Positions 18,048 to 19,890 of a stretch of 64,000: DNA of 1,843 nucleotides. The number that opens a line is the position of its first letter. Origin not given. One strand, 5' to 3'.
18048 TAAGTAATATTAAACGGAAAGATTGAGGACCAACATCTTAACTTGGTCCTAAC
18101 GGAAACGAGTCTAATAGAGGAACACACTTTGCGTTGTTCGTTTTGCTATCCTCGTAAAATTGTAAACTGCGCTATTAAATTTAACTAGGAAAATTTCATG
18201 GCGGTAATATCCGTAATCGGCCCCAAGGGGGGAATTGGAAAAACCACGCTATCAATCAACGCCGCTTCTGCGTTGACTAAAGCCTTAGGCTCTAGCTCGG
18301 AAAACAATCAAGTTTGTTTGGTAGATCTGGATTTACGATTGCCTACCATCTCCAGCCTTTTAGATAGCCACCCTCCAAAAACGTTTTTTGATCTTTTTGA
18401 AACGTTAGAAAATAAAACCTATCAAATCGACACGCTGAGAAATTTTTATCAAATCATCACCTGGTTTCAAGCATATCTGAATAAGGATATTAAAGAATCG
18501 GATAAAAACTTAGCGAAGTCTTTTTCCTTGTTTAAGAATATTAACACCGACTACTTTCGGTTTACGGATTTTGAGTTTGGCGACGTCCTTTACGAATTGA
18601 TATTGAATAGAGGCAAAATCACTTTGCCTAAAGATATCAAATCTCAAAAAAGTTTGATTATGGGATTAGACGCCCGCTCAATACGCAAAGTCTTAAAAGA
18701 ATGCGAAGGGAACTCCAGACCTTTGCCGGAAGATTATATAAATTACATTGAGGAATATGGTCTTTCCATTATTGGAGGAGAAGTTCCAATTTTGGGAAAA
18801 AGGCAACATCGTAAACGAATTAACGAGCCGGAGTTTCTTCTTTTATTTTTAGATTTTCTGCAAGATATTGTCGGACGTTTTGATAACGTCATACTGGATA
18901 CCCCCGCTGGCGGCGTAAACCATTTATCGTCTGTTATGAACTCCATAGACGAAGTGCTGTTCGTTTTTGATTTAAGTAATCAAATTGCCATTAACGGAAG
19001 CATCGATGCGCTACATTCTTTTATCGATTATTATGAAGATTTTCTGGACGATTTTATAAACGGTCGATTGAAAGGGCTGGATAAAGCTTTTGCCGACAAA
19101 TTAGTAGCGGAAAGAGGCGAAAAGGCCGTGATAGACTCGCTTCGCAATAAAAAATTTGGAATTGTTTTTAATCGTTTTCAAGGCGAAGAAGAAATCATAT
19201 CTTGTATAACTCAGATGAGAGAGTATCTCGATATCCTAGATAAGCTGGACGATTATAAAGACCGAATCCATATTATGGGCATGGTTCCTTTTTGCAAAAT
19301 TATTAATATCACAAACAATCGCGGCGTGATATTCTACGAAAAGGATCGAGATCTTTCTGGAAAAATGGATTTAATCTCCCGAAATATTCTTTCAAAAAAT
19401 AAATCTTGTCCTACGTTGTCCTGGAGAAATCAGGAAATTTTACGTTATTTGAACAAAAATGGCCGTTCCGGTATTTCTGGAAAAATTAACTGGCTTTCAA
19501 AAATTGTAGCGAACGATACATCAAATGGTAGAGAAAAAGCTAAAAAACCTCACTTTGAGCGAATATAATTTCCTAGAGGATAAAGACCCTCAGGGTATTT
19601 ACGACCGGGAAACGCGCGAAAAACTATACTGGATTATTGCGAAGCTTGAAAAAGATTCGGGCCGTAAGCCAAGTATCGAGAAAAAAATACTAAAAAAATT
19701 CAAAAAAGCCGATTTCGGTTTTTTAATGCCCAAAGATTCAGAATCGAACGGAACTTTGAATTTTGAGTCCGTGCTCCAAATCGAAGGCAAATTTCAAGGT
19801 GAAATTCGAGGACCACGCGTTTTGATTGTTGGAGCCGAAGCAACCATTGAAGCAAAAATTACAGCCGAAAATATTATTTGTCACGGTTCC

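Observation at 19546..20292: A roughly 60-aa N-terminal module is shared by the second bactofilin and the L,D-transpeptidase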

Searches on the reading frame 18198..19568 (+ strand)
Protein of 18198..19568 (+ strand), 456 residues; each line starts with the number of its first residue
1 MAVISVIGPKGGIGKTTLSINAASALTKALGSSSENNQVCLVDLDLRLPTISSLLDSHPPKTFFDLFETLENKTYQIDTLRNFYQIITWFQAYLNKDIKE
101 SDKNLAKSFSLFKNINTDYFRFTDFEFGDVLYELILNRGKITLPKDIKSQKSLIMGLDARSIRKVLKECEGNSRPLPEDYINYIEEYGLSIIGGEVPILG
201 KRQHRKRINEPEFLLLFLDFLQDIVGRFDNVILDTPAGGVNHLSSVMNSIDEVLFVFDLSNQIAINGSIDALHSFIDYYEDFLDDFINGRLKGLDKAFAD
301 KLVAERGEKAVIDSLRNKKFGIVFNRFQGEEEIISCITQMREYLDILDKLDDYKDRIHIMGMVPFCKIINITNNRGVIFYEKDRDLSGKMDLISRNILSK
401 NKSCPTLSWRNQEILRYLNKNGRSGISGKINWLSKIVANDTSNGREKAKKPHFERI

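Call 4: search_protein_families(library=pfam, proteins=[window:18198-19568:+], max_evalue=0.1)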
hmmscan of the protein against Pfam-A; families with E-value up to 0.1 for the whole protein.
window:18198-19568:+ (456 aa): 7 families
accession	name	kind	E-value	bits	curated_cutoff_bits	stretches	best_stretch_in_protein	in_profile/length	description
PF13614.12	AAA_31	-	6e-10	39.8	27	1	1-52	1-46/177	AAA domain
PF01656.29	CbiA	-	2.5e-08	34.4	25.4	1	4-369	1-115/125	CobQ/CobB/MinD/ParA nucleotide binding domain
PF10609.15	ParA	-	3.9e-06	26.9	27.1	1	3-58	5-54/246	NUBPL iron-transfer P-loop NTPase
PF09140.17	MipZ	-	0.02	14.6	20.7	0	4-55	3-48/262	ATPase MipZ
PF02374.21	ArsA_ATPase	-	0.046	13.4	24.3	0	6-28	5-27/305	Anion-transporting ATPase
PF03670.18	UPF0184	-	0.078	13.8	21.5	0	257-294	23-59/83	Uncharacterised protein family (UPF0184)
PF06564.18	CBP_BcsQ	-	0.099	12.6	21.3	0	1-44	1-38/234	Cellulose biosynthesis protein BcsQ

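Call 6: search_protein_families(library=ncbifam, proteins=[window:18198-19568:+], max_evalue=0.1)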
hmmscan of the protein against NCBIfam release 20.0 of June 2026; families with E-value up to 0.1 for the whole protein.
window:18198-19568:+ (456 aa): 11 families
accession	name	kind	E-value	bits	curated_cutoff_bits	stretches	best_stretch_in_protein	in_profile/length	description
NF047398.1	AAA_KGGVGR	domain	1e-09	39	90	1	2-79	3-74/190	KGGVGR-motif variant AAA ATPase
TIGR01968.1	minD_bact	equivalog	7.7e-08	32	212.9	1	3-73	3-66/261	septum site-determining protein MinD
NF041546.1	ParA_partition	equivalog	1.4e-07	31.3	180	1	3-45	1-37/203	ParA family partition ATPase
TIGR01969.1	minD_arch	subfamily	2.1e-06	27.1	201.75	1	3-51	2-44/251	cell division ATPase MinD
NF009701.0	PRK13230.1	subfamily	2.2e-05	23.6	350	1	282-413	136-273/291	nitrogenase reductase-like protein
TIGR03018.1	pepcterm_TyrKin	hypoth_equivalog_domain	9.7e-05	21.8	230.65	1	3-69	37-98/207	XrtA-associated tyrosine autokinase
TIGR03371.1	cellulose_yhjQ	equivalog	0.00033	20.2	157.85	1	1-28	1-28/246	cellulose biosynthesis protein BcsQ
NF041136.1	MrpORP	equivalog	0.00048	19.5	450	1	3-56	7-54/365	iron-sulfur cluster carrier protein MrpORP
TIGR01287.1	nifH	equivalog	0.0036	16.6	394.35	1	9-77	7-69/275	nitrogenase iron protein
TIGR01007.1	eps_fam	subfamily_domain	0.0088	15.6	108.05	0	3-60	19-70/204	polysaccharide biosynthesis tyrosine autokinase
NF008669.0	PRK11670.1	equivalog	0.016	14.1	348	1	3-57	109-157/369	iron-sulfur cluster carrier protein ApbC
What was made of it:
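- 18198..19568 (+): Orphan MinD/ParA-like ATPase (456 aa). It has a ~170-aa insertion and overlaps the bac2 start by 44 nt. Pfam AAA_31/CbiA/ParA and NCBIfam KGGVGR/MinD hits on the P-loop (calls 4, 6).
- On ParA/MinD P-loop ATPases, for ORF 18198-19568: Pfam and NCBIfam hits (calls 4, 6).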

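Call 40: search_solved_structures(query=window:18198-19565:+, max_evalue=0.001)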
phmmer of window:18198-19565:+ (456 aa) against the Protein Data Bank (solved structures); distinct sequences matched with E-value up to 0.001: 4.
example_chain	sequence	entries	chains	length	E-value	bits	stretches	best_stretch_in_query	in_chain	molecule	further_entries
5j1j_A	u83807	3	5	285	2e-05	26.9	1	2-68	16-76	Site-determining protein | Transcriptional antiactivator FleN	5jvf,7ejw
4v03_A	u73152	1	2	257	0.00017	23.9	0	3-114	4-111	SITE-DETERMINING PROTEIN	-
8pb9_A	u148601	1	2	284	0.00026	23.3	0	2-68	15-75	Antiactivator FleN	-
8p53_A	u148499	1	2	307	0.00033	23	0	2-68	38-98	Antiactivator FleN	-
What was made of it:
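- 18198..19568 (+): PDB hits FleN and MinD, E 2e-5 (call 40).
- On ParA/MinD P-loop ATPases, for ORF 18198-19568: FleN and MinD PDB hits (call 40).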

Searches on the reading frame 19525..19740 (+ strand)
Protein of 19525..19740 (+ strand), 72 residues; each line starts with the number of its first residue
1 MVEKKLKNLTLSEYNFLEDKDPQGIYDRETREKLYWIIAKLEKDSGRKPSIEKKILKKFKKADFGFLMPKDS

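Call 8: find_homologous_proteins(query=A1, max_evalue=0.01)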
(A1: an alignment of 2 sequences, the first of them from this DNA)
Query A1 (2 sequences) (71 aa, profile of the alignment): 4 proteins with E <= 0.01 among 9 candidates.
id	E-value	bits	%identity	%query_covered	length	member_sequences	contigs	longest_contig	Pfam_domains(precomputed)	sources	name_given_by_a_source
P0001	9.7e-25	104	51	94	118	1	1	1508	-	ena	-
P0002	9.4e-23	97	43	99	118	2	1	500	-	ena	-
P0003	7.1e-21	91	96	63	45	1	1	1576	-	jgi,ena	jgi:hypothetical protein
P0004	1.6e-19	87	46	94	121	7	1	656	-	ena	-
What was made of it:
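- Tried and rejected: The word-indexed protein search with the module found only 4 fragments (call 8).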

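Call 12: find_related_loci(query=A2, collection=genome_contigs, flank=10000)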
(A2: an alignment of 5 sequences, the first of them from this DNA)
Query A2 (71 aa) in genome_contigs; peptide patterns used: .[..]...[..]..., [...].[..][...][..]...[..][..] (x = any residue, [..] = any of these).
66 stretches matched a pattern; 36 encode a relative of the query (tblastn E <= 1e-3); 36 distinct loci.
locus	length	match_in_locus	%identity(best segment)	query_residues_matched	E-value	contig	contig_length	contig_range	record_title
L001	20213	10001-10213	97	1-71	2e-41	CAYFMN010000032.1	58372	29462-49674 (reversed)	MAG TPA_asm: uncultured Nitrospinota bacterium isolate ERP019367_co1_96 genome assembly, contig: NODE_627_length_58372_c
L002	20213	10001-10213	93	1-71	1e-34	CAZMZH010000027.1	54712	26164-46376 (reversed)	MAG TPA_asm: uncultured Nitrospinota bacterium isolate binchicken_co46_550 genome assembly, contig: NODE_961_length_5471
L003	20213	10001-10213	92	1-71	1e-33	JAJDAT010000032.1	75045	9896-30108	MAG: Nitrospinia bacterium isolate OFTM166 OFTM166_31, whole genome shotgun sequence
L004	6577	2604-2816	73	1-71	2e-30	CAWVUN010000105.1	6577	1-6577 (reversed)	MAG TPA_asm: uncultured bacterium isolate ERR3589563_binner13_82 genome assembly, contig: ERZ7462600.11813, whole genome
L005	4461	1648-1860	48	1-71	4e-20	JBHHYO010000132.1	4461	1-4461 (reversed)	MAG: Nitrospinales bacterium isolate Maj_2_bin.45 NODE_12179_length_4461_cov_13.265320, whole genome shotgun sequence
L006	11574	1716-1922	51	3-71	1e-19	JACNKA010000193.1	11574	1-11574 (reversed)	MAG: Nitrospinota bacterium isolate NIOZ-UU48 NIOZ-UU_NODE_7020_length_11574_cov_13.7156, whole genome shotgun sequence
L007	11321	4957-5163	52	3-71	2e-19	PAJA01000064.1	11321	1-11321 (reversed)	MAG: Nitrospina sp. isolate NAT221 82078, whole genome shotgun sequence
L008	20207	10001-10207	49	3-71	5e-19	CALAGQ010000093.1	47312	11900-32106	MAG TPA_asm: uncultured Nitrospina sp. isolate ERR2206756_bin.76_CONCOCT_v1.1_MAG genome assembly, contig: ERZ887841.193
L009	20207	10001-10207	51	3-71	8e-19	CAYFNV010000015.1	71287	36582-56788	MAG TPA_asm: uncultured Nitrospina sp. isolate ERP019367_co1_61 genome assembly, contig: NODE_468_length_71287_cov_28.28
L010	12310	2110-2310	49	5-71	1e-18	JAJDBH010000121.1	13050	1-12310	MAG: Nitrospinaceae bacterium isolate OFTM387 OFTM387_120, whole genome shotgun sequence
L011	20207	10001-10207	49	3-71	2e-18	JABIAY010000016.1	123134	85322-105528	MAG: Nitrospina sp. isolate SI048_bin14 k141_1210465, whole genome shotgun sequence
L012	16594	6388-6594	49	3-71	4e-18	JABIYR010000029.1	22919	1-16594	MAG: Nitrospina sp. isolate SI073_bin146 k141_2450054, whole genome shotgun sequence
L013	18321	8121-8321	52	5-71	4e-18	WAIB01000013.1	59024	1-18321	MAG: Nitrospinota bacterium isolate GoM_MAG_111B NODE_13_length_59024_cov_3.886633, whole genome shotgun sequence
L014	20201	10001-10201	52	5-71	3e-18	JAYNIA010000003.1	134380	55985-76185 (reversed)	MAG: Nitrospinota bacterium isolate 139544_COM_vamb_bins.tsv.103 NODE_72_length_134380_cov_11.393739, whole genome shotg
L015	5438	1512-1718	48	3-71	4e-18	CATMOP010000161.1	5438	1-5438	MAG: uncultured Nitrospina sp. isolate SRR3967319_bin.10_MetaWRAP_v1.3_MAG genome assembly, contig: ERZ508525.4966, whol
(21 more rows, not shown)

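Call 15: search_protein_representatives(alignment_id=A2)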
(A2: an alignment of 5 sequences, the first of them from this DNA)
Query: 5 sequences, 71 profile positions. Proteins with E-value up to 0.001 (for the whole library): 39; up to 1e-10: 28; up to 1e-30: 3. The best 39 are listed.
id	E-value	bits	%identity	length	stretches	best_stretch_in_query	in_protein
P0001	2.8e-36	139.2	-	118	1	1-71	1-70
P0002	1.2e-34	134.0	-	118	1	2-71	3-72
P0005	5.4e-31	122.2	-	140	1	1-71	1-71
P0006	6.0e-28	112.5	-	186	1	1-70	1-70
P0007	6.7e-27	109.1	-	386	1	1-71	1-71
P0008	3.3e-25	103.7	-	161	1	1-70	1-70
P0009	4.9e-25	103.2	-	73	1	1-65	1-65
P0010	3.4e-24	100.4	-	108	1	1-70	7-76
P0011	3.8e-22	93.9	-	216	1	1-71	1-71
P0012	1.5e-20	88.8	-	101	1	1-71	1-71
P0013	1.3e-18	82.6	-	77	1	2-70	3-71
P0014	1.4e-16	76.0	-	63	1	2-57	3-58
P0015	1.1e-15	73.2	-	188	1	1-70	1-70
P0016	1.4e-15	72.8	-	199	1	1-69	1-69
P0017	9.8e-15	70.2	-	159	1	1-71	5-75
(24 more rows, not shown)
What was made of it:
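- Tried and rejected: The exhaustive profile search (call 15) and the genome scan (call 12) were needed.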

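Call 24: search_solved_structures(query=A3, max_evalue=10, show_alignments=3)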
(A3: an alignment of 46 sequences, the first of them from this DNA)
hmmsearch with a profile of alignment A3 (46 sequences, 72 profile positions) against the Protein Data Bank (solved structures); distinct sequences matched with E-value up to 10: 6.
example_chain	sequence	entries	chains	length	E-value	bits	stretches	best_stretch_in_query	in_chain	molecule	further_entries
1cii_A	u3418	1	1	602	0.11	15.4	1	6-57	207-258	COLICIN IA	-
7d2w_A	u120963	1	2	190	0.16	15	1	4-41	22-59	PRESAN domain-containing protein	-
2lgw_A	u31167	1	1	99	0.75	12.8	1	12-35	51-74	DnaJ homolog subfamily B member 2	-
6et6_A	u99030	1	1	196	1.1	12.3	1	32-66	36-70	Lysozyme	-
6hsq_A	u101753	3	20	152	1.3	12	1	2-43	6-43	3-dehydroquinate dehydratase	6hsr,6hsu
7pwe_A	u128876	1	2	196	1.9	11.5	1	14-47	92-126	Ferredoxin-thioredoxin reductase subunit B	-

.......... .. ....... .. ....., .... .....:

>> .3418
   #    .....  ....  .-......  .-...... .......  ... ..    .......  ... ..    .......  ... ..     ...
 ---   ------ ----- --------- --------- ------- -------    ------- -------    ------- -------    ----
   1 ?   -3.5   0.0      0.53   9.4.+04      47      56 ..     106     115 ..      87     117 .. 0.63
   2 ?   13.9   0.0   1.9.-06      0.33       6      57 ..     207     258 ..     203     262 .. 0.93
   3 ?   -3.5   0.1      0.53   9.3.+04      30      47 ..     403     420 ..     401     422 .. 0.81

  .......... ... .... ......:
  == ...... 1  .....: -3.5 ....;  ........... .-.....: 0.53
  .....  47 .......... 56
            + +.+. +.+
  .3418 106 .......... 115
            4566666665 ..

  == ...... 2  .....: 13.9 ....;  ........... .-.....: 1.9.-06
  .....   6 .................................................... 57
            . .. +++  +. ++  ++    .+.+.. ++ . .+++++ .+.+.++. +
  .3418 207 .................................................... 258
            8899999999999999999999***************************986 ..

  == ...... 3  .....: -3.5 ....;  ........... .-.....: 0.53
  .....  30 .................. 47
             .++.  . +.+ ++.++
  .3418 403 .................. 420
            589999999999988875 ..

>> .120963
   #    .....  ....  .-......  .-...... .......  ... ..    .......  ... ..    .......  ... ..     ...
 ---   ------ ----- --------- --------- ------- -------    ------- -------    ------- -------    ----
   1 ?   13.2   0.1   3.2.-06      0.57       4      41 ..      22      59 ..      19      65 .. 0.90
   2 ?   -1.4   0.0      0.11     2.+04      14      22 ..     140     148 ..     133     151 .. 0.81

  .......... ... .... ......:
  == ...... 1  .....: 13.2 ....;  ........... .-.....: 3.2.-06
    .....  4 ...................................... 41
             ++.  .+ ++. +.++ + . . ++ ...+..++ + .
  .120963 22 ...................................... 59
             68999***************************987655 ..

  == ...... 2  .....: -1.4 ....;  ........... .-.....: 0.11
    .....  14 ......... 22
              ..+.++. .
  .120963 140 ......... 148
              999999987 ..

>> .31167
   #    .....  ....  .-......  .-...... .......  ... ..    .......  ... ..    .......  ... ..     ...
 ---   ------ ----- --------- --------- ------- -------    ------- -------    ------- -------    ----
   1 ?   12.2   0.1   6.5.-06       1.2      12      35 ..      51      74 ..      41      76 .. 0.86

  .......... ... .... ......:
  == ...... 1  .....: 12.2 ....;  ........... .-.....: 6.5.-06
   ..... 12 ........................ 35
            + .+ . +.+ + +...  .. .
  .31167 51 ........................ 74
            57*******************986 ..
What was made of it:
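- On Any named domain family, for the 68-aa module: PDB profile search best E 0.11 (call 24).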

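Call 33: predict_structure(alignment_id=A4)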
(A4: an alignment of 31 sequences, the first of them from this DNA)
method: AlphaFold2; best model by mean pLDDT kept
length: 72 residues; sequences in the alignment: 31
mean_pLDDT: 82.3   pTM: 0.63
mean pLDDT of the five models: 82.3, 81.8, 81.6, 80.6, 75.4
residues with pLDDT >= 90: 14; 70-90: 49; 50-70: 7; < 50: 2
segments of 3 or more residues with pLDDT < 50: none
pLDDT, mean of each block of 10 residues (from residue 1): 65 88 90 90 77 87 83 57
secondary structure, 60 per line:
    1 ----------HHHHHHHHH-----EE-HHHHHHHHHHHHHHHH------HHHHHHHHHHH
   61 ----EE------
elements in order: H11-19 H28-43 H50-60
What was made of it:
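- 19525..19728 (+): Shared module, bactofilin-2 copy (aa 1-68). It has three helices (11-18, 28-43, 50-59) and a terminal strand at 65-68. AF2 module alone: pLDDT 82, pTM 0.63 (call 33).
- Helix 2 has 16 residues and a 6-residue loop leads to helix 3, which is unlike an HTH (call 33).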

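Call 35: fold_search(model_id=the predicted structure, library=pdb)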
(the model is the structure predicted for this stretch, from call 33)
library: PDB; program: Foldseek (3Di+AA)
matches with E <= 10: 85; with E <= 0.001: 0
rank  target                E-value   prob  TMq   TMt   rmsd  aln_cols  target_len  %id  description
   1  9ash_C                1.8e+00  0.11  0.30  0.19   6.4        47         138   19  Cryo-EM structure of the active Lactococcus lactis Csm bound to target in post-cleavage stage (released 2024-08-14)
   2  2qor                  1.8e+00  0.08  0.25  0.12   8.0        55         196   11  Crystal structure of Plasmodium vivax guanylate kinase (released 2007-08-07)
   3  7sqc_N1               3.2e+00  0.09  0.36  0.07   7.2        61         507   16  Ciliary C1 central pair apparatus isolated from Chlamydomonas reinhardtii (released 2022-04-13)
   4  3w5v_A                3.4e+00  0.04  0.25  0.10   7.4        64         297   17  Cross-linked complex between Ferredoxin and Ferredoxin-NADP+ reductase (released 2013-06-19)
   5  3dwl_G                3.9e+00  0.11  0.37  0.26   5.0        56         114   11  Crystal Structure of Fission Yeast Arp2/3 Complex Lacking the Arp2 Subunit (released 2008-08-26)
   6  6gwd_G                3.9e+00  0.06  0.31  0.17   7.0        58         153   14  Tubulin:iiH5 alphaRep complex (released 2019-01-30)
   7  3d3k_A                4.1e+00  0.04  0.26  0.10  12.3        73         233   10  Crystal structure of human Edc3p (released 2008-08-26)
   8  6xn3_D                4.4e+00  0.06  0.29  0.18   6.9        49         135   18  Structure of the Lactococcus lactis Csm CTR_4:3 CRISPR-Cas Complex (released 2022-01-12)
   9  1c1c_A                4.4e+00  0.06  0.33  0.07   6.5        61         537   13  CRYSTAL STRUCTURE OF HIV-1 REVERSE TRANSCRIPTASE IN COMPLEX WITH TNK-6123 (released 2000-07-21)
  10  5mfi_A                4.7e+00  0.08  0.37  0.15   3.5        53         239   17  Designed armadillo repeat protein YIII(Dq.V2)4CqI in complex with peptide (KR)4 (released 2017-09-13)
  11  6xn3_C                4.7e+00  0.07  0.32  0.19   6.5        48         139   19  Structure of the Lactococcus lactis Csm CTR_4:3 CRISPR-Cas Complex (released 2022-01-12)
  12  1jle_A                4.7e+00  0.05  0.32  0.07   7.8        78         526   13  CRYSTAL STRUCTURE OF Y188C MUTANT HIV-1 REVERSE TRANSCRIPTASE (released 2001-10-03)
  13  9ch7_A                4.7e+00  0.03  0.22  0.09  12.4        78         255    6  Structure of the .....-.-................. (SonM) and RiPP precursor (SonA-Y62A) heteromeric complex (bound to SAH - s (released 2025-01-29)
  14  3t5n_A                5.0e+00  0.13  0.36  0.11   2.5        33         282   15  1.8A crystal structure of Lassa virus nucleoprotein in complex with ssRNA (released 2012-01-11)
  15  7r0r_MODEL_1_A        5.0e+00  0.07  0.36  0.15   3.8        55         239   16  Solution structure of the designed Armadillo repeat protein N(A4)M4C(AII) refined by pseudocontact shifts (released 2022-06-22)
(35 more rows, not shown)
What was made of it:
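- On Any named domain family, for the 68-aa module: Foldseek PDB best E 1.8, TM at most 0.45 (call 35).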

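Call 36: search_protein_families(library=pfam, alignment_id=A3, max_evalue=10)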
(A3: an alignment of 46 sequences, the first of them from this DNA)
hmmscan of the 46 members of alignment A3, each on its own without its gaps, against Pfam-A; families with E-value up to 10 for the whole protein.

A. member 1, seq(72 aa): 1 family
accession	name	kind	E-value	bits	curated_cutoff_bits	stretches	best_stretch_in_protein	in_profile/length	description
PF01805.25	Surp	-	0.08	13.4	21.1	1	49-71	16-40/53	Surp module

B. families by the number of members that match (of 46 scanned): 19 families
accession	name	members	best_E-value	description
PF24243.1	Phage_tail_C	6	0.001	Phage tail tip domain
PF14561.12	TPR_20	2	0.04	Tetratricopeptide repeat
PF01805.25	Surp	2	0.08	Surp module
PF24212.1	DUF7433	2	0.094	Family of unknown function (DUF7433)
PF08625.16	Utp13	1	0.021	Utp13 specific WD40 associated domain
PF13047.11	DUF3907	1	0.023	Protein of unknown function (DUF3907)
PF13851.11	GAS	1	0.032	Growth-arrest specific micro-tubule binding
PF13455.12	MUG113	1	0.057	Meiotically up-regulated gene 113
PF08765.17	Mor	1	0.063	Mor transcription activator family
PF15581.11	Imm58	1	0.091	Immunity protein 58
PF19038.6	Fuz_longin_3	1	0.097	Third Longin domain of FUZ, MON1 and HPS1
PF02984.24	Cyclin_C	1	0.12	Cyclin, C-terminal domain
PF09246.16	PHAT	1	0.14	PHAT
PF11116.13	DUF2624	1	0.15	Protein of unknown function (DUF2624)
PF15480.11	DUF4640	1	0.16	Domain of unknown function (DUF4640)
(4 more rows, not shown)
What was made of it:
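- Tried and rejected: The PDB profile search (call 24), Foldseek against PDB (call 35) and a Pfam scan of 46 modules at E up to 10 (call 36) gave nothing consistent.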
